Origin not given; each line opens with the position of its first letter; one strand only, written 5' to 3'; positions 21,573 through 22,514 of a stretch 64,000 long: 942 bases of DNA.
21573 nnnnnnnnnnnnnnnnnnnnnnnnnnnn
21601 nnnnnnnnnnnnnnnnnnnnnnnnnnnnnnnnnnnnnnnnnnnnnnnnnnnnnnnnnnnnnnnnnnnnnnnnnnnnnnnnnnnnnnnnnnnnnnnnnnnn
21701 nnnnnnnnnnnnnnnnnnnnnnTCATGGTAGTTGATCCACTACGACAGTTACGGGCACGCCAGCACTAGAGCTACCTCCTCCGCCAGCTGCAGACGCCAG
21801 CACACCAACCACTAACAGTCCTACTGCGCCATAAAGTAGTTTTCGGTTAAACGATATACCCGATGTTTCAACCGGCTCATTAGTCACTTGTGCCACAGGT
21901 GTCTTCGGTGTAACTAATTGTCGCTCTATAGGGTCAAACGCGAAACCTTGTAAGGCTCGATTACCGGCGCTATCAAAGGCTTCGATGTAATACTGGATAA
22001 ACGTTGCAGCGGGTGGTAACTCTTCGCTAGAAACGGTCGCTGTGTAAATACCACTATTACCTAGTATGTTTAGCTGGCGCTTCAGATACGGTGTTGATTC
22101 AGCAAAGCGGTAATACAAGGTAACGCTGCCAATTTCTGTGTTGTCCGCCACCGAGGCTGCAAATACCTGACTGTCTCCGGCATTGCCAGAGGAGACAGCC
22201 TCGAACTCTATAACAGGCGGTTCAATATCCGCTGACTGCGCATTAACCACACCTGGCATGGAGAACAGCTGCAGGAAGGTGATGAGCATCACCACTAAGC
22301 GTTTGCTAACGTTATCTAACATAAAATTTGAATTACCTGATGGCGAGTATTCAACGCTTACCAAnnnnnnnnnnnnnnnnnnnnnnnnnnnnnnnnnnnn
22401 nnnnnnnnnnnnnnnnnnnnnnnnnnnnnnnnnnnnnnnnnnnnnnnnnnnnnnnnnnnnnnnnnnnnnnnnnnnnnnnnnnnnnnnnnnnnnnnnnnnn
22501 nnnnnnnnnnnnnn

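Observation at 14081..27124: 13-kb block of nine consecutive exported or membrane-anchored proteins: candidate undescribed cell-surface glycan/protein-processing and adhesion system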

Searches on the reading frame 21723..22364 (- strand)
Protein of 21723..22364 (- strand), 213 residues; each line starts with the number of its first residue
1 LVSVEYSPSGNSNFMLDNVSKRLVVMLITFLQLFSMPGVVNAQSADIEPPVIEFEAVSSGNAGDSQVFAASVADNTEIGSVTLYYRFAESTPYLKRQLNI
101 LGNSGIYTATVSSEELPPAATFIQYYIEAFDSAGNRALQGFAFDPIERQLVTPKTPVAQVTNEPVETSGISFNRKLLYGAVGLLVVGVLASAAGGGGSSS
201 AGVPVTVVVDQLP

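Call 4: search_protein_families(library=pfam, proteins=[window:21723-22364:-], max_evalue=0.01)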
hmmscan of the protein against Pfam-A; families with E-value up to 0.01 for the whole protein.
window:21723-22364:- (213 aa): 0 families

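Call 5: search_protein_families(library=ncbifam, proteins=[window:21723-22364:-], max_evalue=0.01)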
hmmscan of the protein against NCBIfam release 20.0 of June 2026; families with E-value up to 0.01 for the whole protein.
window:21723-22364:- (213 aa): 0 families

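Call 8: find_homologous_proteins(query=window:21723-22364:-, max_evalue=0.001)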
Query window:21723-22364:- (213 aa): 81 proteins with E <= 0.001 among 1334 candidates.
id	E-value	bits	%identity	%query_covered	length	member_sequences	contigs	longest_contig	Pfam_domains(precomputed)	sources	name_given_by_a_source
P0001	4.3e-111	388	92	93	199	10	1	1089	-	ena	-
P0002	1.6e-105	369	88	93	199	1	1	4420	-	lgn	-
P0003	4.4e-105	368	88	93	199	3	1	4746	-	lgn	-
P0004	8.3e-104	364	87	93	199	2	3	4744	-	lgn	-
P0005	3.6e-98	345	81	93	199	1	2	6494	-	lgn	-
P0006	2.8e-95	336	80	93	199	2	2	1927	-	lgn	-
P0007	4.8e-95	335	80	93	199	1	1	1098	-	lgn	-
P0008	2.2e-81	291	70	93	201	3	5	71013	-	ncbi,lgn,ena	-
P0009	1.2e-74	269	60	93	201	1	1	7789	-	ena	-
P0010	2.3e-70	255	63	91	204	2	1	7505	-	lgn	-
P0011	1.7e-68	249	60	91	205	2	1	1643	-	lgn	-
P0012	5.1e-68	247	60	91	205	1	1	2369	-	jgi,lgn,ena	jgi:hypothetical protein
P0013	3.7e-67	244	60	91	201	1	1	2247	-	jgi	-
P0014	1.8e-66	242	60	91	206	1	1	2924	-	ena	-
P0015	3.1e-66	241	52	77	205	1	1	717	-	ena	-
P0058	2.0e-24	105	33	77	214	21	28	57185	-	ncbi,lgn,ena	-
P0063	2.4e-21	95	32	79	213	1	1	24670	-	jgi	-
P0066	1.2e-14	73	32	69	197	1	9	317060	-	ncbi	-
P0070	6.3e-14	71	33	77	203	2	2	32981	-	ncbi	-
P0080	8.6e-10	57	30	59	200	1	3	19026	-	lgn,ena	-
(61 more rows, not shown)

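Call 13: find_related_loci(query=A2, collection=genome_contigs, flank=10000)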
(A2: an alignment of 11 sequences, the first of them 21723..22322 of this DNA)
Query A2 (199 aa) in genome_contigs; peptide patterns used: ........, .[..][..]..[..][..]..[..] (x = any residue, [..] = any of these).
96 stretches matched a pattern; 13 encode a relative of the query (tblastn E <= 1e-3); 13 distinct loci.
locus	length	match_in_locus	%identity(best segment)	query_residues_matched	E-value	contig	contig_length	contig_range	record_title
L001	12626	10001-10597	94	1-199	1e-113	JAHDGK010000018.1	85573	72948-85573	MAG: Granulosicoccus sp. isolate MAG-44 RZ_748, whole genome shotgun sequence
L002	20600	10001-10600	72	1-199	5e-82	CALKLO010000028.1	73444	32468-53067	MAG: uncultured Granulosicoccus sp. isolate B2_Bin_Bin_99_1 genome assembly, contig: c_000000516239, whole genome shotgu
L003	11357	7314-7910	55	6-199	3e-64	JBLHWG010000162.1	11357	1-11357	MAG: Halioglobus sp. isolate 3300046534_21 Ga0491194_0014245, whole genome shotgun sequence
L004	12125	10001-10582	51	10-199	9e-46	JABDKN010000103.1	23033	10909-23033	MAG: Granulosicoccus sp. isolate SS_bin_50 k127_1663706, whole genome shotgun sequence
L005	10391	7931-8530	49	6-198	8e-44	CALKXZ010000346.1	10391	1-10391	MAG: uncultured Granulosicoccus sp. isolate H4_Bin_Bin_111_1 genome assembly, contig: c_000001403430, whole genome shotg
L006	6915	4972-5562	44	8-199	3e-40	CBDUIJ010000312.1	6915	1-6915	MAG TPA_asm: uncultured Granulosicoccus sp. isolate SRR22808120_concoct_94 genome assembly, contig: ERZ25043458.10733, w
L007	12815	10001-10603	47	5-199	5e-40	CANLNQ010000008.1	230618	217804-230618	uncultured Granulosicoccus sp. isolate 3-149-J.fasta genome assembly, contig: NODE_8, whole genome shotgun sequence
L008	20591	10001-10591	44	8-199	1e-39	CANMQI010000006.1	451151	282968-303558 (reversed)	uncultured Granulosicoccus sp. isolate 3-2093-J.fasta genome assembly, contig: NODE_6, whole genome shotgun sequence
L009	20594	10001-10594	42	8-199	1e-37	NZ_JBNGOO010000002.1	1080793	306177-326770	Granulosicoccus sp. 3-233 NODE_2_length_1080793_cov_121.071385, whole genome shotgun sequence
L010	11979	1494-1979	43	10-177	4e-37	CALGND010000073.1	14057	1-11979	MAG: uncultured Granulosicoccaceae bacterium isolate H3_Bin_Bin_11_1_1 genome assembly, contig: c_000000365861, whole ge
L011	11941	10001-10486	44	10-177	4e-36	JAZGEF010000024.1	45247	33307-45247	MAG: Granulosicoccaceae bacterium isolate SCS4bin.15 SCS4bin.15_24, whole genome shotgun sequence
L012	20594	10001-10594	42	7-196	1e-35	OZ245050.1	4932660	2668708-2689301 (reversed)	MAG: Granulosicoccus sp. isolate 0ffd33fa-b676-48cf-95d1-698f17edac07 genome assembly, chromosome: 1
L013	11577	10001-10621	38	1-198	3e-32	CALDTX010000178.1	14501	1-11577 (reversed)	MAG: uncultured Granulosicoccaceae bacterium isolate L3_Bin_METABAT__160_sub_2 genome assembly, contig: c_000001336462,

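Call 16: find_encoding_contigs(protein=P0058, flank=10000, max_places=3)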
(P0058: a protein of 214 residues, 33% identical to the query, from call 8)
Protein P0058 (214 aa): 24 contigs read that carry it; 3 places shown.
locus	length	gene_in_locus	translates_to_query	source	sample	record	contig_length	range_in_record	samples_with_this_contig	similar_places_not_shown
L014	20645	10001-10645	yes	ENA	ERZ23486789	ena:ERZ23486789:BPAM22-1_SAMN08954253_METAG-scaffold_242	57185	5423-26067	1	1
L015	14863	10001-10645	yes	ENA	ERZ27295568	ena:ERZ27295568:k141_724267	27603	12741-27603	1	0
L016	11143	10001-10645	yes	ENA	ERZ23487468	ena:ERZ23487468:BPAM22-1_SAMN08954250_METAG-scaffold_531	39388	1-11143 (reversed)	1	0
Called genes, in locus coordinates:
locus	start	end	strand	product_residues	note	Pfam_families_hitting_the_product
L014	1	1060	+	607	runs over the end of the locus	PF13522:GATase_6, PF13537:GATase_7, PF01380:SIS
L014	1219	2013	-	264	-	PF00378:ECH_1, PF16113:ECH_2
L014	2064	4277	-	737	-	PF13380:CoA_binding_2, PF13607:Succ_CoA_lig, PF13549:ATP-grasp_5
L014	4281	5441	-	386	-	PF02771:Acyl-CoA_dh_N, PF02770:Acyl-CoA_dh_M, PF00441:Acyl-CoA_dh_1, PF08028:Acyl-CoA_dh_2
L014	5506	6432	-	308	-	PF05853:BKACE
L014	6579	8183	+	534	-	PF16967:TcfC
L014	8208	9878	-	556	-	PF07969:Amidohydro_3, PF01979:Amidohydro_1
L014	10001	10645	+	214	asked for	-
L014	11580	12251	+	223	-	PF06452:CBM9_1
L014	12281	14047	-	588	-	PF00114:Pilin, PF12796:Ank_2, PF12796:Ank_2, PF13857:Ank_5, PF12796:Ank_2, PF13637:Ank_4 (weak), PF13857:Ank_5, PF00023:Ank (weak), +3 more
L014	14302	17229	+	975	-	PF00675:Peptidase_M16, PF05193:Peptidase_M16_C, PF08367:M16C_assoc, PF05193:Peptidase_M16_C, PF22516:PreP_C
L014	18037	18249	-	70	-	PF02599:CsrA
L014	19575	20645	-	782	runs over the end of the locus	PF12705:PDDEXK_1 (weak), PF00270:DEAD (faint), PF06733:DEAD_2, PF13307:Helicase_C_2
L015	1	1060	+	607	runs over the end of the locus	PF13522:GATase_6, PF13537:GATase_7, PF01380:SIS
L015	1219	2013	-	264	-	PF00378:ECH_1, PF16113:ECH_2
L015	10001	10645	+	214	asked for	-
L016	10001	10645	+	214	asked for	-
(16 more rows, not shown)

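Call 17: find_encoding_contigs(protein=P0066, flank=10000, max_places=3)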
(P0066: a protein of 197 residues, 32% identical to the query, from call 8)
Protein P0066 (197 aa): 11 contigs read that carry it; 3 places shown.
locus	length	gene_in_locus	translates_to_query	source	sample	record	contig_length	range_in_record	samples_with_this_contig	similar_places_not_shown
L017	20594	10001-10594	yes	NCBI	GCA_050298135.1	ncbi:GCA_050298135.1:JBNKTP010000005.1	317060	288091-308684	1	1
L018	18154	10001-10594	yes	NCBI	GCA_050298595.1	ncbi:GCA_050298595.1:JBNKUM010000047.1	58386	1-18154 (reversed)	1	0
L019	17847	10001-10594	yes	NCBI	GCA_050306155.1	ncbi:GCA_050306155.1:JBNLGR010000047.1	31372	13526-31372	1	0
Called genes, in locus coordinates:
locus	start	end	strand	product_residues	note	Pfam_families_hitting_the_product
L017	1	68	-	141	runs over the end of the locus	PF00903:Glyoxalase (weak), PF22677:Ble-like_N (weak)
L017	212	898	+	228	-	PF08279:HTH_11, PF13280:WYL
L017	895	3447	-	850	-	PF00270:DEAD, PF04851:ResIII (weak), PF00271:Helicase_C, PF21010:HA2_C (faint), PF24473:CON_HrpB, PF08482:HrpB_C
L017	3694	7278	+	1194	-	PF13205:Big_5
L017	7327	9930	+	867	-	PF00069:Pkinase, PF07714:PK_Tyr_Ser-Thr, PF03109:ABC1, PF01636:APH (faint), PF14559:TPR_19 (faint)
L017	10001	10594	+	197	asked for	-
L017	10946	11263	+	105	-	-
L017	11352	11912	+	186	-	PF10986:ZrgA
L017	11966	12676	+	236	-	PF00005:ABC_tran, PF13304:AAA_21 (faint)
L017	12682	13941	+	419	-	PF12704:MacB_PCD, PF02687:FtsX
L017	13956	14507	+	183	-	PF11736:DUF3299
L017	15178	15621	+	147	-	PF01814:Hemerythrin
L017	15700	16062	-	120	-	PF03259:Robl_LC7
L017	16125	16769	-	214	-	-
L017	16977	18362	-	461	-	-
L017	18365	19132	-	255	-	-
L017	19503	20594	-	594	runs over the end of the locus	PF02771:Acyl-CoA_dh_N, PF02770:Acyl-CoA_dh_M, PF00441:Acyl-CoA_dh_1, PF22924:ACOX_C_alpha1, PF12806:Acyl-CoA_dh_C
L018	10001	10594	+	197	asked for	-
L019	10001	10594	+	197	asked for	-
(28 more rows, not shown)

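Call 34: search_protein_families(library=pfam, proteins=[window:21723-22322:-], max_evalue=10)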
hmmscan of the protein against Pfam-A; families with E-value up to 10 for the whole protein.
window:21723-22322:- (199 aa): 0 families

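Call 46: find_encoding_contigs(protein=P0070, flank=10000, max_places=1)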
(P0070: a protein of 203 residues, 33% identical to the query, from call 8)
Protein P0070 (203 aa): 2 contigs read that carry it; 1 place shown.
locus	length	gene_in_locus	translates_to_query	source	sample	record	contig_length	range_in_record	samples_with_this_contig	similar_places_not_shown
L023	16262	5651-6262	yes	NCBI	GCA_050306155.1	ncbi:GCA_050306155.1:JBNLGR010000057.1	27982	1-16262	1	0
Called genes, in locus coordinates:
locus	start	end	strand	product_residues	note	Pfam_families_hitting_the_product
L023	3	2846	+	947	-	?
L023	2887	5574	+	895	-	PF00069:Pkinase, PF07714:PK_Tyr_Ser-Thr, PF03109:ABC1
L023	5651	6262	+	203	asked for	-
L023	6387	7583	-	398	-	PF01053:Cys_Met_Meta_PP, PF06838:Met_gamma_lyase (faint), PF00155:Aminotran_1_2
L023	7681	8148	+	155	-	PF13404:HTH_AsnC-type, PF13412:HTH_24, PF01037:AsnC_trans_reg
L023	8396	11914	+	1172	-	PF14537:Cytochrom_c3_2 (faint), PF02085:Cytochrom_CIII (weak), PF22113:Mtrc-MtrF_II-IV_dom (weak), PF14522:Cytochrome_C7 (weak)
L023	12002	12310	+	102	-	-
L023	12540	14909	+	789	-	PF02368:Big_2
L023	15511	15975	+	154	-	PF01906:YbjQ_1 (weak)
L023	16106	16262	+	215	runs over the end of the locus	PF03006:HlyIII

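Call 47: find_encoding_contigs(protein=P0080, flank=10000, max_places=1)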
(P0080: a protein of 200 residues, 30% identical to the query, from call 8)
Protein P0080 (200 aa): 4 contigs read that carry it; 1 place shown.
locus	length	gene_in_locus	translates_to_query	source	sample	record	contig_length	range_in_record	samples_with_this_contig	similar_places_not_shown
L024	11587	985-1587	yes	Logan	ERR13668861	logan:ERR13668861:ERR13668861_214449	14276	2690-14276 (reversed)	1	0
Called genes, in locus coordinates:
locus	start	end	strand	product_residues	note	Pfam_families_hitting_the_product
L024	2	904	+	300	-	?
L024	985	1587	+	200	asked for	-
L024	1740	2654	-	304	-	PF12728:HTH_17, PF12727:PBP_like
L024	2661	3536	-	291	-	PF02634:FdhD-NarQ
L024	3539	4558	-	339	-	PF04055:Radical_SAM, PF13353:Fer4_12 (weak), PF06463:Mob_synth_C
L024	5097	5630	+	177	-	PF11749:DUF3305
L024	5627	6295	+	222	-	PF11748:DUF3306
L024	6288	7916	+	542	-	PF12838:Fer4_7 (faint), PF12797:Fer4_2 (faint), PF25160:LdpA_Fe-S-bd (weak), PF13237:Fer4_10 (weak), PF00037:Fer4 (weak), PF13187:Fer4_9 (weak), PF14697:Fer4_21 (weak), PF00037:Fer4 (weak), +2 more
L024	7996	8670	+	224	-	PF02613:Nitrate_red_del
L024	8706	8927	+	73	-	-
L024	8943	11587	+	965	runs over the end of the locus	PF04879:Molybdop_Fe4S4, PF00384:Molybdopterin, PF01568:Molydop_binding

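Call 48: find_encoding_contigs(protein=P0063, flank=10000, max_places=1)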
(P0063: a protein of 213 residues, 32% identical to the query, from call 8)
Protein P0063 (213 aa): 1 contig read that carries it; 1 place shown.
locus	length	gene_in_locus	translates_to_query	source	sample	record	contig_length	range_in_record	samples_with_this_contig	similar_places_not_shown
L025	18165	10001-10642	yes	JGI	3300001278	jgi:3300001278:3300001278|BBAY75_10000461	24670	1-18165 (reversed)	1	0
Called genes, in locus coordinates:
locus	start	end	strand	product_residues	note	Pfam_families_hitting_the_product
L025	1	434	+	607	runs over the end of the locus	PF13522:GATase_6, PF13537:GATase_7, PF01380:SIS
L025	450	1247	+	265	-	PF01149:Fapy_DNA_glyco, PF06827:zf-FPG_IleRS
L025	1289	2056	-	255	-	PF00378:ECH_1, PF16113:ECH_2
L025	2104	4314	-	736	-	PF13380:CoA_binding_2, PF13607:Succ_CoA_lig, PF13549:ATP-grasp_5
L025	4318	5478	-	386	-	PF02771:Acyl-CoA_dh_N, PF02770:Acyl-CoA_dh_M, PF00441:Acyl-CoA_dh_1, PF08028:Acyl-CoA_dh_2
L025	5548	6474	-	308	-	PF05853:BKACE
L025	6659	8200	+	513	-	PF16967:TcfC (weak)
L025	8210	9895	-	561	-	PF07969:Amidohydro_3, PF01979:Amidohydro_1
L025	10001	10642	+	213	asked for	-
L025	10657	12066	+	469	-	PF06452:CBM9_1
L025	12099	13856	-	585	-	PF23745:ANK_LRRK2 (faint), PF12796:Ank_2, PF13606:Ank_3 (faint), PF13637:Ank_4 (faint), PF13857:Ank_5 (faint), PF00023:Ank (weak), PF12796:Ank_2, PF00023:Ank (weak), +1 more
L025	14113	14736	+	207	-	PF00675:Peptidase_M16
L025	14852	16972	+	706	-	PF05193:Peptidase_M16_C, PF08367:M16C_assoc, PF05193:Peptidase_M16_C (weak), PF22516:PreP_C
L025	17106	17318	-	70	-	PF02599:CsrA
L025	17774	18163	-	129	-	?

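Call 62: search_protein_representatives(alignment_id=A1)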
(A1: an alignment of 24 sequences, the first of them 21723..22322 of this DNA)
Query: 24 sequences, 202 profile positions. Proteins with E-value up to 0.001 (for the whole library): 5735; up to 1e-10: 1951; up to 1e-30: 370. The best 150 are listed.
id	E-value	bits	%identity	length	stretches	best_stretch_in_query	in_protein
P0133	3.0e-225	758.2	-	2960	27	30-120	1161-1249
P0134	3.0e-211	712.6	-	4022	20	30-122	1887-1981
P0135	1.5e-196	664.6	-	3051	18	33-120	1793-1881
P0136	1.1e-188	638.9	-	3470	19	34-120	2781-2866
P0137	1.2e-187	635.5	-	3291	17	30-124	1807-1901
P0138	6.7e-170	577.5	-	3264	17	34-137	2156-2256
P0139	1.1e-167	570.4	-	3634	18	35-123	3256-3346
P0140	1.1e-162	553.9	-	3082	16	34-120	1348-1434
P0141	1.7e-142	488.1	-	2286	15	32-120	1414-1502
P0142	5.1e-138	473.4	-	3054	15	34-124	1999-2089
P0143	5.4e-138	473.4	-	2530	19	34-124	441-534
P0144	2.7e-128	441.7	-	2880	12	27-142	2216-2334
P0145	9.8e-128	439.9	-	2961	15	34-123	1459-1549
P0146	9.6e-120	413.8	-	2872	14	34-120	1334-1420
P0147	3.8e-118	408.5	-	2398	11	34-147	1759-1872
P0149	7.0e-103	358.7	-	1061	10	29-124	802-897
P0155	1.1e-82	292.8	-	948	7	30-123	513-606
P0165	8.4e-72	257.2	-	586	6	33-124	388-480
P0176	2.6e-65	236.0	-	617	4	29-189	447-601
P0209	2.7e-52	193.5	-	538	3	31-198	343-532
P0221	1.7e-50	187.7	-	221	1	5-192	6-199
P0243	1.3e-46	175.0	-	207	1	5-198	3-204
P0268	8.8e-44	165.7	-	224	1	6-198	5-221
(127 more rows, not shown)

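Call 63: search_protein_families(library=pfam, proteins=[P0149, P0165, P0176, P0209, P0155], max_evalue=0.001)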
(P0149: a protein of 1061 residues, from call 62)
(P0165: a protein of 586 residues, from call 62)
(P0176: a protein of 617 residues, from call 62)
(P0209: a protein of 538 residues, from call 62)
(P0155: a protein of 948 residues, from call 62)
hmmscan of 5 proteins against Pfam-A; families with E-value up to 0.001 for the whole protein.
P0149 (1061 aa): 3 families
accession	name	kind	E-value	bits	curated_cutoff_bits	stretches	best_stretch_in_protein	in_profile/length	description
PF11896.14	GlgE_dom_N_S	-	1.2e-13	52.2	25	0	718-770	22-75/179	Alpha-1,4-glucan:maltose-1-phosphate maltosyltransferase, domain N/S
PF17957.7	Big_7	-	2e-13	51.2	24.1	0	397-461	10-68/70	Bacterial Ig domain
PF13162.11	DUF3997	-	0.00083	20.1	25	0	327-364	13-50/107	Protein of unknown function (DUF3997)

P0165 (586 aa): 2 families
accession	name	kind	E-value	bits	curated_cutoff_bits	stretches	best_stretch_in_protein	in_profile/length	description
PF17957.7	Big_7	-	8.2e-13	49.2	24.1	0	289-327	1-41/70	Bacterial Ig domain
PF11896.14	GlgE_dom_N_S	-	8.4e-07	29.9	25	0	283-364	4-86/179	Alpha-1,4-glucan:maltose-1-phosphate maltosyltransferase, domain N/S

P0176 (617 aa): 0 families

P0209 (538 aa): 5 families
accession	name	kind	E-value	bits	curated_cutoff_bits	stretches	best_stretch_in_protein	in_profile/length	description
PF17957.7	Big_7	-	8.6e-07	30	24.1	0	139-204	1-61/70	Bacterial Ig domain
PF07719.23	TPR_2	-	2.1e-06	27.8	27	1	79-109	3-33/34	Tetratricopeptide repeat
PF13414.12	TPR_11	-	0.00042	20.4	26.8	0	88-109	5-26/42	TPR repeat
PF13181.12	TPR_8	-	0.00047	20.6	25.7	0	86-109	10-33/34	Tetratricopeptide repeat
PF13424.12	TPR_12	-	0.00094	19.8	30.1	0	54-107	18-75/77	Tetratricopeptide repeat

P0155 (948 aa): 6 families
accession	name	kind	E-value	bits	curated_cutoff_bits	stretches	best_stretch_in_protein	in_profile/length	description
PF18911.6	PKD_4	-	1.4e-31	108.8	27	2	99-179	3-81/85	PKD domain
PF00801.26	PKD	-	5.8e-19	68.3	23.5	2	117-180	16-78/80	PKD domain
PF11896.14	GlgE_dom_N_S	-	4.8e-14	53.5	25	0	189-256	7-75/179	Alpha-1,4-glucan:maltose-1-phosphate maltosyltransferase, domain N/S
PF22352.2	K319L-like_PKD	-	7.1e-13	48.8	27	2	114-183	10-84/84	K319L-like, PKD domain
PF17957.7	Big_7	-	1.9e-05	25.7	24.1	0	751-814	12-68/70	Bacterial Ig domain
PF13779.11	DUF4175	-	0.00019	20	27.3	0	729-822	272-329/825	Domain of unknown function (DUF4175)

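Call 64: predict_structure(alignment_id=A1)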
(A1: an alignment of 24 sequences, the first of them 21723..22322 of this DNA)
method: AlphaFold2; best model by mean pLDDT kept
length: 199 residues; sequences in the alignment: 24
mean_pLDDT: 72.7   pTM: 0.55
mean pLDDT of the five models: 72.7, 72.4, 71.5, 66.5, 66.1
residues with pLDDT >= 90: 71; 70-90: 53; 50-70: 19; < 50: 56
segments of 3 or more residues with pLDDT < 50: 143-157, 159-199
pLDDT, mean of each block of 10 residues (from residue 1): 79 80 55 88 88 95 94 88 94 94 88 94 86 86 46 45 44 37 33 38
secondary structure, 60 per line:
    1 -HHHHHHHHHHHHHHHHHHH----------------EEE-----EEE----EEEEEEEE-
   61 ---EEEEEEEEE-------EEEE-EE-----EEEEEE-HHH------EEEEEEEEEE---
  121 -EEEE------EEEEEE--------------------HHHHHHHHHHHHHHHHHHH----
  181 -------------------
elements in order: H2-20 E37-39 E45-47 E52-59 E64-72 E80-83 E92-97 E108-117 E122-125 E132-137 H158-176
